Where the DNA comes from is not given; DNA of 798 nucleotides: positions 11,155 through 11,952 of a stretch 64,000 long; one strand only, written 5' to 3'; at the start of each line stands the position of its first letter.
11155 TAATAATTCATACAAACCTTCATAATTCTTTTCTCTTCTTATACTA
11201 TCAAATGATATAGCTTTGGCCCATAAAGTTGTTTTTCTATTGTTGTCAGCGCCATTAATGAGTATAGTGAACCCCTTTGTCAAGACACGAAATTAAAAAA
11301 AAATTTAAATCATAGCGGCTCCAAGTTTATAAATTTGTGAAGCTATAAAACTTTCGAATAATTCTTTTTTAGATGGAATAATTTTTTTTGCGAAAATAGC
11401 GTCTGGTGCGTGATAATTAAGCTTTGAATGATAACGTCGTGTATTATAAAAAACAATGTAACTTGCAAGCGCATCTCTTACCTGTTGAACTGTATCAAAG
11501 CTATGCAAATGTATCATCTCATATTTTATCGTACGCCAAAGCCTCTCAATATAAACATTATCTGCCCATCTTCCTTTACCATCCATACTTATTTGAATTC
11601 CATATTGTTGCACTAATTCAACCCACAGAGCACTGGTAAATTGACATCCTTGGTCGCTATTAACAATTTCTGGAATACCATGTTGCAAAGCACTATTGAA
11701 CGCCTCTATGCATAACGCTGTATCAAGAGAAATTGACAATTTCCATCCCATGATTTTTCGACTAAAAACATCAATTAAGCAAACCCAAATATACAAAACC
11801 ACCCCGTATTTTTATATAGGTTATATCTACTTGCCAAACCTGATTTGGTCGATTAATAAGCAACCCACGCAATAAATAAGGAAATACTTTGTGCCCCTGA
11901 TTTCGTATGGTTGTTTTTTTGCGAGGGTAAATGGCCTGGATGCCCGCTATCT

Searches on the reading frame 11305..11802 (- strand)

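Call 51: search_protein_families(library=pfam, proteins=[window:11305-11802:-], max_evalue=0.00001)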
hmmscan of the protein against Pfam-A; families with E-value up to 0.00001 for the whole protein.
window:11305-11802:- (165 aa): 4 families
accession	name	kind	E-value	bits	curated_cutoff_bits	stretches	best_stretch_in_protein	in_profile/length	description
PF13683.12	rve_3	-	2.6e-15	56.4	26.5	1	67-133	1-67/67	Integrase core domain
PF00665.32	rve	-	1e-11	45.4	32.6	1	9-77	29-100/102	Integrase core domain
PF13333.12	rve_2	-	2.5e-09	37.6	22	1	88-133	3-48/56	Integrase core domain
PF24764.1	rva_4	-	1.3e-06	28.7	26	1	9-99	29-119/194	Integrase core domain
